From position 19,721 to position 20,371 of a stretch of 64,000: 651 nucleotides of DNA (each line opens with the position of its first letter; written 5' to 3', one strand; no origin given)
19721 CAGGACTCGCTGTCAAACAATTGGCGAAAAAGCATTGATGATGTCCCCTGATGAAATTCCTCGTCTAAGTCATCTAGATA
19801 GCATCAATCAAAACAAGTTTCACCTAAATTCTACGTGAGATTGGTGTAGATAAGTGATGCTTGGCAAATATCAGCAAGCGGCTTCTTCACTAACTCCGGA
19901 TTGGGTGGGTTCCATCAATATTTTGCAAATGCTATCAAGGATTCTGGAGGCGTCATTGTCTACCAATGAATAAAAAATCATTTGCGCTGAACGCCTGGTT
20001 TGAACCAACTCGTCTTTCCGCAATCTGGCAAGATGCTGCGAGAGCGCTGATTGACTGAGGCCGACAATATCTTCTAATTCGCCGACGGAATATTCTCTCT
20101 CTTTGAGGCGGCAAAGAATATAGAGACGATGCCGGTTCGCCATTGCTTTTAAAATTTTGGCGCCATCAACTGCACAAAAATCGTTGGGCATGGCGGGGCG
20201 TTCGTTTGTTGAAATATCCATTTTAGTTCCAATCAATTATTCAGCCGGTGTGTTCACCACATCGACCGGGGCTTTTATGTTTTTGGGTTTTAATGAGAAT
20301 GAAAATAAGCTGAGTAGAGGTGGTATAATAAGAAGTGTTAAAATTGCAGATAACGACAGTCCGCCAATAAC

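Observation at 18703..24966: RND efflux operon runs directly into a BigR/SqrR-type persulfide sensor next to a persulfide dioxygenase-rhodanese fusion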

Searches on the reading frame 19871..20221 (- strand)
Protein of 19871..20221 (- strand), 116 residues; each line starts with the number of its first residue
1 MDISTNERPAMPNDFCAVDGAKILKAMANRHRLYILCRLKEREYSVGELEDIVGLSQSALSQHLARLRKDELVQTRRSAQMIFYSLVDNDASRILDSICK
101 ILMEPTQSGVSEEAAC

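Call 5: search_protein_families(library=pfam, proteins=[window:19871-20221:-])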
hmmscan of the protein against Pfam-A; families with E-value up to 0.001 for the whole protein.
window:19871-20221:- (116 aa): 4 families
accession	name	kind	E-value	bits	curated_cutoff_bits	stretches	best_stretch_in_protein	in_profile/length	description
PF01022.26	HTH_5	-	5.5e-14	52.2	22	1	32-74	4-46/47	Bacterial regulatory protein, arsR family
PF12802.13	MarR_2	-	5.8e-06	26.8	27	1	36-79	14-56/61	MarR family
PF12840.13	HTH_20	-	1.3e-05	25.5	27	1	27-73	1-48/51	Helix-turn-helix domain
PF01638.23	HxlR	-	0.00083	19.6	20.8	1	28-80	3-56/91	HxlR-like helix-turn-helix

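Call 6: search_protein_families(library=ncbifam, proteins=[window:19871-20221:-])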
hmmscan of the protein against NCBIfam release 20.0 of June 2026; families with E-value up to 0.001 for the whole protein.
window:19871-20221:- (116 aa): 11 families
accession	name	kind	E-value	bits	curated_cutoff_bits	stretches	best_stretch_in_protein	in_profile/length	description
NF033788.1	HTH_metalloreg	subfamily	4.7e-24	84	55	1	21-94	2-76/77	metalloregulator ArsR/SmtB family transcription factor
NF040642.1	sulf_sens_BigR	equivalog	1.7e-23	82.5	155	1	17-102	7-92/95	sulfite-sensing transcriptional repressor BigR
NF033789.1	repress_SdpR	subfamily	3.6e-14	52.4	100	1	24-87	2-65/79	autorepressor SdpR family transcription factor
NF045707.1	Dbac_1936_reg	equivalog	5.1e-12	45.7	115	1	21-99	8-86/99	ArsR/SmtB-type metalloregulator TsoR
NF047906.1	CdPbTransRegCmtR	equivalog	4.4e-09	36.2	150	1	22-103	13-94/104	Cd(II)/Pb(II)-sensing metalloregulatory transcriptional regulator CmtR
NF041413.1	ArsR_Rv2640c_fam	equivalog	8.3e-09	35.9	155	1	14-101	26-112/118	Rv2640c family ArsR-like transcriptional regulator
NF052532.1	TransRegPagRBaca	equivalog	3.8e-08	33.3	170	1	19-97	16-94/99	transcriptional repressor PagR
NF007528.0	PRK10141.1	subfamily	1e-06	28.6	97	1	21-88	7-75/117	metalloregulator ArsR/SmtB family transcription factor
NF053755.1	MsvR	equivalog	1.7e-06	27.9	220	1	24-77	7-60/236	transcriptional factor MsvR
TIGR01884.1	cas_HTH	subfamily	0.00016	21.1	60.2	1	22-76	134-189/202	CRISPR-associated CARF protein Csa3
NF053602.1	Phr_regulator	exception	0.00056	19.5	320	1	21-76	3-58/191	heat shock transcription regulator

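Call 7: search_solved_structures(query=window:19871-20221:-, show_alignments=5, max_evalue=0.00001)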
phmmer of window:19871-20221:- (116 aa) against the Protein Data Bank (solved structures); distinct sequences matched with E-value up to 0.00001: 19.
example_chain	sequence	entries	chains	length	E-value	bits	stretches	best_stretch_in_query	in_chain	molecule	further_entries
4k2e_A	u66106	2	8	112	4.1e-20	75.1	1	21-102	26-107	Transcriptional activator HlyU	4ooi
3jth_A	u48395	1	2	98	1.8e-18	69.8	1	21-95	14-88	Transcription activator HlyU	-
5znx_A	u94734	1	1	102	1.9e-18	69.8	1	21-95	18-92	Transcriptional activator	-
4omy_A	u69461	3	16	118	1.1e-17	67.3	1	20-104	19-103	NolR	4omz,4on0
3pqj_A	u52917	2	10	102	1.6e-15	60.4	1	19-102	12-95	Biofilm growth-associated repressor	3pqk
13ct_A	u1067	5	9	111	2.3e-15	59.9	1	20-99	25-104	Transcriptional regulator, ArsR family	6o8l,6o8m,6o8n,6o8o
6o8k_A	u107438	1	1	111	2.7e-15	59.6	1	20-99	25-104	Transcriptional regulator, ArsR family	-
3cuo_A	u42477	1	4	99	1.5e-14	57.3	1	17-96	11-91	Uncharacterized HTH-type transcriptional regulator ygaV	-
2lkp_A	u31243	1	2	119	6.2e-10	42.4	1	6-98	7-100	HTH-type transcriptional regulator NmtR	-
8qkf_A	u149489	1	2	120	4.9e-09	39.6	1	7-98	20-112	ArsR family transcriptional regulator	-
6jmi_A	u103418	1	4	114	2.3e-08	37.4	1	21-104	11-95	Uncharacterized HTH-type transcriptional regulator Rv0081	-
1r22_A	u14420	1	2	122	4.3e-08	36.5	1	21-92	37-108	Transcriptional repressor smtB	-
1r1t_A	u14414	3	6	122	2.4e-07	34.1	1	21-91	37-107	Transcriptional repressor smtB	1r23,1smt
6cda_A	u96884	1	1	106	3.3e-07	33.7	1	21-109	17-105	ArsR family transcriptional regulator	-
1r1u_A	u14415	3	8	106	4.6e-07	33.2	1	21-109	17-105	repressor protein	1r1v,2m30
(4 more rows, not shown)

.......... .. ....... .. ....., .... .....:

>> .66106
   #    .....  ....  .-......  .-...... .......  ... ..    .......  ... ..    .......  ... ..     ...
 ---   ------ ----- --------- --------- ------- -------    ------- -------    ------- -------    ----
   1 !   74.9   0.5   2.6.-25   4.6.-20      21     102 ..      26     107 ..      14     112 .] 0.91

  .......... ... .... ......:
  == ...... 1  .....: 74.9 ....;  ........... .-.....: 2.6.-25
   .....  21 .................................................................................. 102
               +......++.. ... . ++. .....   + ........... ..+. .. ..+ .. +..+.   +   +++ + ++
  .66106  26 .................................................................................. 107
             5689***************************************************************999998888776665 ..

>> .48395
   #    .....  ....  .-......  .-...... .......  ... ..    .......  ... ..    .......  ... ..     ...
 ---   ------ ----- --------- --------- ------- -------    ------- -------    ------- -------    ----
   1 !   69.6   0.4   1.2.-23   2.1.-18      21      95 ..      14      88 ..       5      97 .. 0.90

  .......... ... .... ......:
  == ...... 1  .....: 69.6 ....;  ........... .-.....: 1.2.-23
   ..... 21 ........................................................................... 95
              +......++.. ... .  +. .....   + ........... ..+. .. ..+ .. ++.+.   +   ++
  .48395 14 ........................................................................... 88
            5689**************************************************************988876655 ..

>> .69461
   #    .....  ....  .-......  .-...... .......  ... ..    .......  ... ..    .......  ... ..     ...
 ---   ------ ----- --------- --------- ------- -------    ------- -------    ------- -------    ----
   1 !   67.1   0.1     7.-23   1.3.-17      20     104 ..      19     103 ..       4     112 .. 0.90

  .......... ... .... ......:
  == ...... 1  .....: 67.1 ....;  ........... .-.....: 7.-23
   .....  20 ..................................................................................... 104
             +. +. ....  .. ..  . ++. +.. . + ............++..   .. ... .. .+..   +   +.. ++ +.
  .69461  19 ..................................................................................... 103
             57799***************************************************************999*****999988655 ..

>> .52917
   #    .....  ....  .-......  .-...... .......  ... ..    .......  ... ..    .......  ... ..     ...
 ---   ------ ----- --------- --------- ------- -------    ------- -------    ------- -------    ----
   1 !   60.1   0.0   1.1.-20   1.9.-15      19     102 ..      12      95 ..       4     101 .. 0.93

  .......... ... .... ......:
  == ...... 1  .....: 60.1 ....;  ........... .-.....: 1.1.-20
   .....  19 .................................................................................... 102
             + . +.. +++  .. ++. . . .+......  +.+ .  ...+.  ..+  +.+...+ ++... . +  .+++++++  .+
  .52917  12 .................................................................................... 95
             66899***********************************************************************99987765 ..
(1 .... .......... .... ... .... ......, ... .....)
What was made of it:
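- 19871..20221 (-): ArsR-family regulator of the HlyU/NolR/SqrR/BigR group, 116 aa, with Cys16, Cys37 (helix 2), Cys99 (helix 5, one turn early) and Cys116 (C-terminus). PDB phmmer: HlyU 4e-20, NolR 1e-17, BigR 2e-15, SqrR 2e-15 (call 7).
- On Persulfide-sensing ArsR group (SqrR/BigR/HlyU, 'SSN cluster 4'): Cys37 in '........' aligns with '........' and '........' (call 7).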

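Call 9: find_homologous_proteins(query=window:19871-20221:-, max_evalue=1e-10)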
Query window:19871-20221:- (116 aa): 4477 proteins with E <= 1e-10 among 4529 candidates; the best 120 are listed.
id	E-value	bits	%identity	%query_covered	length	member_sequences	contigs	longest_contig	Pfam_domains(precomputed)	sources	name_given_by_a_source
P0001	2.7e-67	241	98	100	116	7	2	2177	PF01022.27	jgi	jgi:DNA-binding transcriptional ArsR family regulator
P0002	4.1e-39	151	77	80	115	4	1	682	PF12840.14,PF01022.27,PF12802.14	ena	-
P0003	4.5e-37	144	76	81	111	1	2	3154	PF01022.27,PF12802.14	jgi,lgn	jgi:DNA-binding transcriptional ArsR family regulator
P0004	1.3e-36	143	69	93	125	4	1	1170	PF01022.27,PF12802.14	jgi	jgi:ArsR family transcriptional regulator, virulence genes transcriptional regulator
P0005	2.2e-36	142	78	75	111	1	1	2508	PF12840.14,PF01022.27,PF12802.14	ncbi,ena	-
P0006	2.5e-35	139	71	85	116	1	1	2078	PF01022.27,PF12802.14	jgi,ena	-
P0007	4.3e-35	138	76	78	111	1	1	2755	PF01022.27,PF12802.14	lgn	-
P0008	7.7e-35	137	71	78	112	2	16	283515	PF01022.27,PF12802.14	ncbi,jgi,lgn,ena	-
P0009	3.1e-34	135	64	96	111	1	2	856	PF01022.27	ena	-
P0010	4.8e-34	134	68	88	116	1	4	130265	PF01022.27,PF12802.14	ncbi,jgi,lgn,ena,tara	tara:strand:+ start:6207 stop:6557 length:351 start_codon:yes stop_codon:yes gene_type:complete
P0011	1.1e-33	133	65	91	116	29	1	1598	PF01022.27,PF12802.14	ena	-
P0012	3.4e-33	132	66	91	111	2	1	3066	PF12840.14,PF01022.27,PF12802.14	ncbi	-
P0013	3.2e-32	129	64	91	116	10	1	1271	PF01022.27,PF12802.14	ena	-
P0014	1.9e-29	120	76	71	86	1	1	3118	PF01022.27,PF12802.14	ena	-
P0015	4.0e-29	119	65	88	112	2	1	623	PF12840.14,PF01022.27,PF12802.14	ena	-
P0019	2.6e-27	113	60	82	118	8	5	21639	PF12840.14,PF01022.27,PF12802.14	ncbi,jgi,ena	jgi:DNA-binding transcriptional ArsR family regulator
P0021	4.3e-27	112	62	87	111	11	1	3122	PF12840.14,PF13412.13,PF01022.27,PF12802.14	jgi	jgi:DNA-binding transcriptional ArsR family regulator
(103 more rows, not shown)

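Call 10: find_encoding_contigs(protein=window:19871-20221:-, flank=10000, max_places=10)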
Protein window:19871-20221:- (116 aa): 20 contigs read that carry it; 10 places shown.
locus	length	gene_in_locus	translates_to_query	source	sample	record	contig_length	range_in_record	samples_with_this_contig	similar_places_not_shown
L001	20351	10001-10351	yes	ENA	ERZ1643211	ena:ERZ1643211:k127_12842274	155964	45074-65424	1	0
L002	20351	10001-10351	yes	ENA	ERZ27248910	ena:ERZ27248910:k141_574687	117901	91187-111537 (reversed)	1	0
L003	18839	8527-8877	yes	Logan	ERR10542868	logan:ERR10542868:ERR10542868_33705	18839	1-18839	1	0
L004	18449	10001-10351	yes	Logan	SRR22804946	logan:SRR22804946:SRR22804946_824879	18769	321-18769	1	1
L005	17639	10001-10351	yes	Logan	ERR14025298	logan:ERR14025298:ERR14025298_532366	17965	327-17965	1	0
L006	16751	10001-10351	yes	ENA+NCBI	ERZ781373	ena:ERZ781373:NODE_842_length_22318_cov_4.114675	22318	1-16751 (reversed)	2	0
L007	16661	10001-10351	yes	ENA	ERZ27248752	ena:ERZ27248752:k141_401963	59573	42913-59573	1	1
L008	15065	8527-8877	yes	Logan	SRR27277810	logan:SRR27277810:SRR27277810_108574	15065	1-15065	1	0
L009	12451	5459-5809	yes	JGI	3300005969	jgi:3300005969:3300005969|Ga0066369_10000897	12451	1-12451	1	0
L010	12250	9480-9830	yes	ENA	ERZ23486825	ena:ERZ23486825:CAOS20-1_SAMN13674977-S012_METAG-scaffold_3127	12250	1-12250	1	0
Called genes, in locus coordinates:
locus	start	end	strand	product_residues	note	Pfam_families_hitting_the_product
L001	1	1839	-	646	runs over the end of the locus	PF13292:DXP_synthase_N, PF00456:Transketolase_N (faint), PF00676:E1_dh (weak), PF02779:Transket_pyr, PF02780:Transketolase_C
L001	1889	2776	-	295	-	PF00348:polyprenyl_synt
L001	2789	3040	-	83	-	PF02609:Exonuc_VII_S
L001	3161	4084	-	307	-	PF00850:Hist_deacetyl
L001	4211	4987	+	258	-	PF01978:TrmB (faint), PF09339:HTH_IclR, PF25213:HVO_A0261_N (faint), PF01614:IclR_C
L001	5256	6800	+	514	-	PF00364:Biotin_lipoyl (faint), PF25917:BSH_RND, PF25919:BSH_CusB, PF25973:BSH_CzcB, PF25975:CzcB_C (weak), PF25989:YknX_C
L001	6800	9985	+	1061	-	PF00873:ACR_tran, PF03176:MMPL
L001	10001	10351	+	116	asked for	PF01022:HTH_5, PF12802:MarR_2 (weak), PF12840:HTH_20 (weak)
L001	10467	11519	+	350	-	PF00753:Lactamase_B, PF00581:Rhodanese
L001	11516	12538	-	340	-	PF00753:Lactamase_B, PF21221:B_lactamase-like_C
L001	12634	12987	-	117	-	PF14213:DUF4325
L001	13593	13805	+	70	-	-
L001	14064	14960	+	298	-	PF00480:ROK, PF02685:Glucokinase (weak)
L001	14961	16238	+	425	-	PF00817:IMS, PF11799:IMS_C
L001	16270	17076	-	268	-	PF08904:EipB_like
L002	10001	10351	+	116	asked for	PF01022:HTH_5, PF12802:MarR_2 (weak), PF12840:HTH_20 (weak)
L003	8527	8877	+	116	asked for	PF01022:HTH_5, PF12802:MarR_2 (weak), PF12840:HTH_20 (weak)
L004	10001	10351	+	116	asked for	PF01022:HTH_5, PF12802:MarR_2 (weak), PF12840:HTH_20 (weak)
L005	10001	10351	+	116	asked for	PF01022:HTH_5, PF12802:MarR_2 (weak), PF12840:HTH_20 (weak)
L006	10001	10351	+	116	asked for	PF01022:HTH_5, PF12802:MarR_2 (weak), PF12840:HTH_20 (weak)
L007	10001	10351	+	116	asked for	PF01022:HTH_5, PF12802:MarR_2 (weak), PF12840:HTH_20 (weak)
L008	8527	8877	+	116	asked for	PF01022:HTH_5, PF12802:MarR_2 (weak), PF12840:HTH_20 (weak)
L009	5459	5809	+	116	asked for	PF01022:HTH_5, PF12802:MarR_2 (weak), PF12840:HTH_20 (weak)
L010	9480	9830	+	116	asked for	PF01022:HTH_5, PF12802:MarR_2 (weak), PF12840:HTH_20 (weak)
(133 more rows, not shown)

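Call 12: find_encoding_contigs(protein=P0008, flank=8000, max_places=3)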
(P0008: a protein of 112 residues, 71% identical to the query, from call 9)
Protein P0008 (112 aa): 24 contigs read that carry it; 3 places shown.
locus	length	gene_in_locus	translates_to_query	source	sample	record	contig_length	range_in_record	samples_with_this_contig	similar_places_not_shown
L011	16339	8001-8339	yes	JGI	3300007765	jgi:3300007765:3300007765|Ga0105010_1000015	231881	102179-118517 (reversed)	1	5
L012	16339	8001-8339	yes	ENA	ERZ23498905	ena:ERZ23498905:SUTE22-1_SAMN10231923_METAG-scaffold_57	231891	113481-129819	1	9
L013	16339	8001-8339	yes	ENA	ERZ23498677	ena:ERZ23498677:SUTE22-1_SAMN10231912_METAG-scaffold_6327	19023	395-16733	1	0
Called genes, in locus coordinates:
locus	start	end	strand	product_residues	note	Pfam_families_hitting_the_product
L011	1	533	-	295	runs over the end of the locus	PF00348:polyprenyl_synt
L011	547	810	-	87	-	PF02609:Exonuc_VII_S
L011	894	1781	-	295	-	PF00850:Hist_deacetyl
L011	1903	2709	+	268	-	PF09339:HTH_IclR, PF12802:MarR_2 (weak), PF01022:HTH_5 (faint), PF01978:TrmB (weak), PF01614:IclR_C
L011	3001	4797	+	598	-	PF00505:HMG_box (faint), PF00364:Biotin_lipoyl (faint), PF25917:BSH_RND, PF25919:BSH_CusB, PF25973:BSH_CzcB, PF25967:RND-MFP_C (weak), PF25975:CzcB_C (weak), PF25989:YknX_C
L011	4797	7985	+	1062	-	PF00873:ACR_tran, PF03176:MMPL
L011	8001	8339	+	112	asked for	PF12802:MarR_2 (weak), PF01022:HTH_5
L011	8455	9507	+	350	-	PF00753:Lactamase_B, PF00581:Rhodanese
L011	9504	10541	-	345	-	PF00753:Lactamase_B, PF21221:B_lactamase-like_C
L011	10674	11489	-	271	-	-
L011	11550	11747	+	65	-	-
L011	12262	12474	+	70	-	-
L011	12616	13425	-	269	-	-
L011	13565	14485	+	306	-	PF00480:ROK, PF02685:Glucokinase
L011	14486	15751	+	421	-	PF00817:IMS, PF11798:IMS_HHH (faint), PF11799:IMS_C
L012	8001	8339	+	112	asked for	PF12802:MarR_2 (weak), PF01022:HTH_5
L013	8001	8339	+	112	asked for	PF12802:MarR_2 (weak), PF01022:HTH_5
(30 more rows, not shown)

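Call 13: find_encoding_contigs(protein=P0010, flank=8000, max_places=3)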
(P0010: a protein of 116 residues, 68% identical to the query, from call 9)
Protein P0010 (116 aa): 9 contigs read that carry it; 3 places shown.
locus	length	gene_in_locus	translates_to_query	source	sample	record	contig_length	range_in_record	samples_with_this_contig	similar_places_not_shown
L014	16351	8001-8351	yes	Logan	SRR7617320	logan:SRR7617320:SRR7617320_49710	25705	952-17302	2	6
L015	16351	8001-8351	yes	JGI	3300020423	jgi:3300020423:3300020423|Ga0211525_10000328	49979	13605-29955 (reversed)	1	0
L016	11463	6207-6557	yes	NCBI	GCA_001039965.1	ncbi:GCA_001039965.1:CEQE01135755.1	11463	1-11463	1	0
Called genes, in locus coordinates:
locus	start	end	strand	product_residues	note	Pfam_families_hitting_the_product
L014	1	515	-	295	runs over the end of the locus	PF00348:polyprenyl_synt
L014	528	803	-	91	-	PF02609:Exonuc_VII_S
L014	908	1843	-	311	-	PF00850:Hist_deacetyl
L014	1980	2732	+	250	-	PF01978:TrmB (weak), PF09339:HTH_IclR (weak), PF01614:IclR_C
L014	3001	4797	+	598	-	PF00364:Biotin_lipoyl (faint), PF25917:BSH_RND, PF25919:BSH_CusB, PF25973:BSH_CzcB, PF25975:CzcB_C, PF25989:YknX_C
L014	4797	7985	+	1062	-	PF00873:ACR_tran, PF03176:MMPL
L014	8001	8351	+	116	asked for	PF12802:MarR_2 (weak), PF01022:HTH_5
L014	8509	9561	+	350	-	PF00753:Lactamase_B, PF00581:Rhodanese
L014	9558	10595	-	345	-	PF00753:Lactamase_B, PF21221:B_lactamase-like_C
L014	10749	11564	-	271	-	-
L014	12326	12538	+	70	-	-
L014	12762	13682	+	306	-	PF00480:ROK, PF02685:Glucokinase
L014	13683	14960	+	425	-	PF00817:IMS, PF11799:IMS_C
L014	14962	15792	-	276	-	PF08904:EipB_like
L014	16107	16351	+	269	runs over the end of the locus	PF00990:GGDEF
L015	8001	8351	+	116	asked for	PF12802:MarR_2 (weak), PF01022:HTH_5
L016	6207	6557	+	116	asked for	PF12802:MarR_2 (weak), PF01022:HTH_5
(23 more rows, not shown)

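Call 14: find_encoding_contigs(protein=P0019, flank=8000, max_places=3)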
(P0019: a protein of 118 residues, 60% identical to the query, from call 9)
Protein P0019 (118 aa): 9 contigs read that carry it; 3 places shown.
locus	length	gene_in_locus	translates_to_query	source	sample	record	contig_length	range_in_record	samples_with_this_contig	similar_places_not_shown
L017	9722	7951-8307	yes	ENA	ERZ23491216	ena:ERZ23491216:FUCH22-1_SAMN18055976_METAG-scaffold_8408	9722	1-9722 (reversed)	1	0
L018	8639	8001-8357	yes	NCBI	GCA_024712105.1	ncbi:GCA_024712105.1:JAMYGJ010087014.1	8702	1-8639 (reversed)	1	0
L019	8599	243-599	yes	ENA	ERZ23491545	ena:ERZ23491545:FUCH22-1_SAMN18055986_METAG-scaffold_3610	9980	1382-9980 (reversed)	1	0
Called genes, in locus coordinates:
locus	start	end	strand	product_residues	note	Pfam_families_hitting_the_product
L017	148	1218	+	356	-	PF02668:TauD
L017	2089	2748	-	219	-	PF01728:FtsJ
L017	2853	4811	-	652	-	PF13292:DXP_synthase_N, PF00456:Transketolase_N (faint), PF00676:E1_dh (weak), PF02779:Transket_pyr, PF02780:Transketolase_C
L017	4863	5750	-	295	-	PF00348:polyprenyl_synt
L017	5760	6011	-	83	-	PF02609:Exonuc_VII_S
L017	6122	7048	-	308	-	PF00850:Hist_deacetyl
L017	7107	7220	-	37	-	-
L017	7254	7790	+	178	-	PF00873:ACR_tran, PF03176:MMPL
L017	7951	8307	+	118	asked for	PF12802:MarR_2 (weak), PF12840:HTH_20 (weak), PF01022:HTH_5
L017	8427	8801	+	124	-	PF01527:HTH_Tnp_1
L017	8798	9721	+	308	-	?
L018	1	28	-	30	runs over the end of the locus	?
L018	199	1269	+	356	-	PF02668:TauD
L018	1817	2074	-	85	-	PF01906:YbjQ_1 (weak)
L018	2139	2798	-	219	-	PF01728:FtsJ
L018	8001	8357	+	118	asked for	PF12802:MarR_2 (weak), PF12840:HTH_20 (weak), PF01022:HTH_5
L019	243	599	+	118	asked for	PF12802:MarR_2 (weak), PF12840:HTH_20 (weak), PF01022:HTH_5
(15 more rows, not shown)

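Call 40: find_encoding_contigs(protein=P0003, flank=5000, max_places=2)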
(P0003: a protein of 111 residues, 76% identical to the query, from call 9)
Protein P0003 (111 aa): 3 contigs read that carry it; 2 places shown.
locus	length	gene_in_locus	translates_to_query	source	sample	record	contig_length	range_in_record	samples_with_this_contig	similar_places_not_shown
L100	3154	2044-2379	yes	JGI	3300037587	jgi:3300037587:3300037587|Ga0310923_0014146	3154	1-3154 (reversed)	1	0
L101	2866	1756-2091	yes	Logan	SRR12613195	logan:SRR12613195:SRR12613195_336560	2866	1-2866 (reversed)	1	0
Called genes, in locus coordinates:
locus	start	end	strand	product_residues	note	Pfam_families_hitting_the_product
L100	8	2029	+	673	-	PF00873:ACR_tran, PF03176:MMPL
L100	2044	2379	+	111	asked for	PF01022:HTH_5, PF12802:MarR_2 (weak)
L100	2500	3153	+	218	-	?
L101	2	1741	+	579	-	?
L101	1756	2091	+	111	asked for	PF01022:HTH_5, PF12802:MarR_2 (weak)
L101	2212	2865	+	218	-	?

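Call 41: find_encoding_contigs(protein=P0007, flank=5000, max_places=2)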
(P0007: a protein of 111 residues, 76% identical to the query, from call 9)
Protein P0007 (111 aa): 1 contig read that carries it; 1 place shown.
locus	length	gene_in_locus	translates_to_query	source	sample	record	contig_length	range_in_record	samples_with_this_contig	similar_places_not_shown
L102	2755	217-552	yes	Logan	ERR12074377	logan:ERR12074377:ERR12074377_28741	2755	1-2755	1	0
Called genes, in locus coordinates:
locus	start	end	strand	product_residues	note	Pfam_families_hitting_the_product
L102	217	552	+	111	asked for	PF01022:HTH_5, PF12802:MarR_2 (weak)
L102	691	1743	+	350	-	PF00753:Lactamase_B, PF00581:Rhodanese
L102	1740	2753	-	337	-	?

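Call 42: find_encoding_contigs(protein=P0021, flank=5000, max_places=2)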
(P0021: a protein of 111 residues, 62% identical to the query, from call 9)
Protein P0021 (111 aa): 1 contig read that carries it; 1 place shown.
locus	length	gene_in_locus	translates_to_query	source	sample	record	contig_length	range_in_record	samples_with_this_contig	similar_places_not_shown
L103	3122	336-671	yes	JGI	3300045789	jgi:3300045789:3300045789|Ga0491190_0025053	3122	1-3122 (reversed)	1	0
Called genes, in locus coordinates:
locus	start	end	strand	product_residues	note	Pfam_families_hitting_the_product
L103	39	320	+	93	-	PF00873:ACR_tran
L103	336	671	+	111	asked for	PF01022:HTH_5, PF12802:MarR_2, PF12840:HTH_20, PF13412:HTH_24 (weak)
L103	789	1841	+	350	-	PF00753:Lactamase_B, PF00581:Rhodanese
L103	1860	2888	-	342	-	PF00753:Lactamase_B, PF21221:B_lactamase-like_C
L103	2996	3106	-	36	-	-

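Call 44: predict_structure(alignment_id=A4)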
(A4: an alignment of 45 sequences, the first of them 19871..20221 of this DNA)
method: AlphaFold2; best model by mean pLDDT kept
length: 116 residues; sequences in the alignment: 45
mean_pLDDT: 82.3   pTM: 0.71
mean pLDDT of the five models: 82.3, 78.3, 78.0, 64.2, 54.6
residues with pLDDT >= 90: 63; 70-90: 28; 50-70: 9; < 50: 16
segments of 3 or more residues with pLDDT < 50: 6-9, 109-116
pLDDT, mean of each block of 10 residues (from residue 1): 49 72 89 94 96 96 95 94 92 88 63 44
secondary structure, 60 per line:
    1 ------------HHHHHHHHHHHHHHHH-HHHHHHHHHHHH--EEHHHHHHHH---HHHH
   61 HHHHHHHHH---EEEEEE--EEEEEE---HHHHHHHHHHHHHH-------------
elements in order: H13-28 H30-41 H46-53 H57-69 E73-78 E81-86 H90-103
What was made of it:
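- On Persulfide-sensing ArsR group (SqrR/BigR/HlyU, 'SSN cluster 4'): AF2 model pLDDT 82 with helices 13-28, 30-41, 46-53, 57-69, strands 73-78 and 81-86, and helix 90-103 (call 44).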
